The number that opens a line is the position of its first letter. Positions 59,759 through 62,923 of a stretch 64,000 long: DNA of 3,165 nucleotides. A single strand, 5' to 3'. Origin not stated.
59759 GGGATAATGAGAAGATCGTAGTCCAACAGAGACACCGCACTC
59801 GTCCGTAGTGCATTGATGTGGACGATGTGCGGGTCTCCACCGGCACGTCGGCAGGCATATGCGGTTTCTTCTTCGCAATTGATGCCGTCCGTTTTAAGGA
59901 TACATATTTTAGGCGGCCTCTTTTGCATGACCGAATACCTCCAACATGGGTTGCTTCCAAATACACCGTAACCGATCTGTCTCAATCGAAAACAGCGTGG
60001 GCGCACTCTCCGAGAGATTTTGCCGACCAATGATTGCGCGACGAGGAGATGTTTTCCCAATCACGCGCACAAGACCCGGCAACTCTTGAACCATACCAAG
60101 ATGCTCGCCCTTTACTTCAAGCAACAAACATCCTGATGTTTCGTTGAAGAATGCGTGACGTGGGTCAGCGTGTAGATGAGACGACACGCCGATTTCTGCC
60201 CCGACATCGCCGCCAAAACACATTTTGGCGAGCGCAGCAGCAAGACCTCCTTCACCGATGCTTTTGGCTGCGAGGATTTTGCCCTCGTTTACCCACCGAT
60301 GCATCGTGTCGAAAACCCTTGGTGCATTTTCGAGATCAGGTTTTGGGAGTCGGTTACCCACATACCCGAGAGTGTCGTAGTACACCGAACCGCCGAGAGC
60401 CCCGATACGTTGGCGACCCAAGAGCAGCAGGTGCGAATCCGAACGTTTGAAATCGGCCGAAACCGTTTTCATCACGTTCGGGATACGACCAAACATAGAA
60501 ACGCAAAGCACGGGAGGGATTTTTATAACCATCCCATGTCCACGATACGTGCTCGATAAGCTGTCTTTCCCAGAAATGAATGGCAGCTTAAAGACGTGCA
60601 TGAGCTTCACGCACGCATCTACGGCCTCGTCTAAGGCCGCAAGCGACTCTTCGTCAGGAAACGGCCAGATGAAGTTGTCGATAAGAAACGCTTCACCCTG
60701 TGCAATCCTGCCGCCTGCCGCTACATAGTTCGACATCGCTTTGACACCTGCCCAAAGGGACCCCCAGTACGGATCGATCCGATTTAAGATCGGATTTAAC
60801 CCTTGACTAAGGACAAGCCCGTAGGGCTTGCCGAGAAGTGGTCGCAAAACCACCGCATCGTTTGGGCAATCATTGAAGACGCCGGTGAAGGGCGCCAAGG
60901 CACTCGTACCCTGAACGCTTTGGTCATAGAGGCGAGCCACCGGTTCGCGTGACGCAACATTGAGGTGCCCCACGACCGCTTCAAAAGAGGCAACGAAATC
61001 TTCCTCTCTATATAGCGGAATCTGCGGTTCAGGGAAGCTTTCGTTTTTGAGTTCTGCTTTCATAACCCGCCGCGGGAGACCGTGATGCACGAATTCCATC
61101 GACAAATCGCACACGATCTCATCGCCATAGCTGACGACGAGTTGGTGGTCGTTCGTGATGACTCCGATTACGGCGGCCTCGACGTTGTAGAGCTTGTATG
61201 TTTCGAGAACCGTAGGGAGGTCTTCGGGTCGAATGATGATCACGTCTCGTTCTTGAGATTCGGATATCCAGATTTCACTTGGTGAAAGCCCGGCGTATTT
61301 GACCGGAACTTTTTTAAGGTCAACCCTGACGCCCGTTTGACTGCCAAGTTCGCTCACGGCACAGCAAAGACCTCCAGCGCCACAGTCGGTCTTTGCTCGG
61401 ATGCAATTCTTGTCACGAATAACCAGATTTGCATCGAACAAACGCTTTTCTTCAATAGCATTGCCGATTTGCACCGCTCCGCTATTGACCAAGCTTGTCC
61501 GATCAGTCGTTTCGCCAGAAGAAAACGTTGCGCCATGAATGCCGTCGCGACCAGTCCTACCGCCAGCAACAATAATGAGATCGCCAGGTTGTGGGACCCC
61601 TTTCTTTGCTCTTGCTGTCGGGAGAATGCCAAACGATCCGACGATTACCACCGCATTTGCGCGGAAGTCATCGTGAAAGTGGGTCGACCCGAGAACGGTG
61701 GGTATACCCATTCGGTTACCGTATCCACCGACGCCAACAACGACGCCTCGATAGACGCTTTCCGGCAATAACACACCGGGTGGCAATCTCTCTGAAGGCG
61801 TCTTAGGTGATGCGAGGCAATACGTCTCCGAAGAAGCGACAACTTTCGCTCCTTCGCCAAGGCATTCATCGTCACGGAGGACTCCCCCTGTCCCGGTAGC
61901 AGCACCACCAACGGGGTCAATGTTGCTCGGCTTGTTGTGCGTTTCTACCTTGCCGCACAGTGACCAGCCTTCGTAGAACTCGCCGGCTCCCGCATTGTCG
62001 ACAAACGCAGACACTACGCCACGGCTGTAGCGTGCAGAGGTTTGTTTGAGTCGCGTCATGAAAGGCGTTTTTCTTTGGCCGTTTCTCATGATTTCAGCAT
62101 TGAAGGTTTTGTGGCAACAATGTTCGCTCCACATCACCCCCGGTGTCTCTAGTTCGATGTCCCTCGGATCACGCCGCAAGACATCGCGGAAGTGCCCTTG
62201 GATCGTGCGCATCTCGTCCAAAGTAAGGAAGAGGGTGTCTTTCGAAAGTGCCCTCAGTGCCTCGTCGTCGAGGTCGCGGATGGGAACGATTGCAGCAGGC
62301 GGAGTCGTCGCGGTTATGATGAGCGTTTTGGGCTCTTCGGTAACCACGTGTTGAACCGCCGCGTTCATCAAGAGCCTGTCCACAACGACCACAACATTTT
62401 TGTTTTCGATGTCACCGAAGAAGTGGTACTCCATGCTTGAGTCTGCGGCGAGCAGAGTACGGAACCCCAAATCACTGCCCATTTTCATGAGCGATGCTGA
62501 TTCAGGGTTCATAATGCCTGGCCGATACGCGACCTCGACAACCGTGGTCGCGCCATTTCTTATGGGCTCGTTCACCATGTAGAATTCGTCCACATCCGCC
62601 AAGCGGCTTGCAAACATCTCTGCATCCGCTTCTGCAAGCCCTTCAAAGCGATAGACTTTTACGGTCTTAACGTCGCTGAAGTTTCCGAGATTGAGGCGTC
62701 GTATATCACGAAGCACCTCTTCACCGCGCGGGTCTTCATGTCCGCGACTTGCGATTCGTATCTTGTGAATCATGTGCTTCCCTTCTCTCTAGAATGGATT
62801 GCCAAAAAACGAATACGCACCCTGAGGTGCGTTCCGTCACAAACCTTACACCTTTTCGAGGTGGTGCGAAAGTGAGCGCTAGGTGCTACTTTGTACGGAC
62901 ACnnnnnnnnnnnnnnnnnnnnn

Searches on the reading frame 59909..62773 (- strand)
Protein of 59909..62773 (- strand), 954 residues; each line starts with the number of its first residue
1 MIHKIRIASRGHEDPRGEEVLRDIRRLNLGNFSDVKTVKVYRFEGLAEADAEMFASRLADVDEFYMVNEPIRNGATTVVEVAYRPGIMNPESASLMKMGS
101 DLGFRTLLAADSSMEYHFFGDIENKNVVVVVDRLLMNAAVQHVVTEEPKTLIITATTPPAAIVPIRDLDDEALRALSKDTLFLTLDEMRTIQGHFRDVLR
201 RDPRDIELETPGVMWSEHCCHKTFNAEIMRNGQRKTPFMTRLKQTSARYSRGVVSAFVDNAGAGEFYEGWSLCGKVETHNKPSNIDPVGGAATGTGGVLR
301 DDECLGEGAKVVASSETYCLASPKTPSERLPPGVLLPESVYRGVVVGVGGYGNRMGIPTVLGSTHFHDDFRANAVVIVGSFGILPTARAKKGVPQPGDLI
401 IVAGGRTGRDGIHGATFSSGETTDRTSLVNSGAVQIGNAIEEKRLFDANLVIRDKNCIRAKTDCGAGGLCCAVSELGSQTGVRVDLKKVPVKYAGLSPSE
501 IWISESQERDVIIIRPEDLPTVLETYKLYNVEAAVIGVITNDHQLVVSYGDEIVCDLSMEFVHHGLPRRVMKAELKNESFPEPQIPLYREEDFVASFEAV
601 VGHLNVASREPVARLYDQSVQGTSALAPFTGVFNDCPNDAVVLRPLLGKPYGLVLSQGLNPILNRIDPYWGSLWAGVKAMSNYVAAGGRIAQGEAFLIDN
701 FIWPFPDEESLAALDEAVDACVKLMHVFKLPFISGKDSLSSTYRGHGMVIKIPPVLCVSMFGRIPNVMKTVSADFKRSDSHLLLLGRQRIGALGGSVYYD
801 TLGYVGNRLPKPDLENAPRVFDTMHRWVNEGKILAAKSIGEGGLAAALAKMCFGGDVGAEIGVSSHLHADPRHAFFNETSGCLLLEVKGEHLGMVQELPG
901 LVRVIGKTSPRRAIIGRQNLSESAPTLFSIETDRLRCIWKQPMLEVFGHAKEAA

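Call 55: search_protein_families(library=pfam, proteins=[window:59909-62773:-], max_evalue=0.001)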
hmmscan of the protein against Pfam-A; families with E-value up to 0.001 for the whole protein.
window:59909-62773:- (954 aa): 4 families
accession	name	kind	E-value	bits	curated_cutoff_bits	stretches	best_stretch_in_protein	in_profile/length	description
PF02769.27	AIRS_C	-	2.7e-42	145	23.1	2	395-548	1-154/156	AIR synthase related protein, C-terminal domain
PF18072.6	FGAR-AT_linker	-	9.8e-14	52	26.6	1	178-222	7-50/50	Formylglycinamide ribonucleotide amidotransferase linker domain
PF00586.29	AIRS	-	9.3e-09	36.1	24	1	259-382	2-110/112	AIR synthase related protein, N-terminal domain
PF02700.19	PurS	-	1e-05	26.1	22.2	0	11-69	11-68/77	Phosphoribosylformylglycinamidine (FGAM) synthase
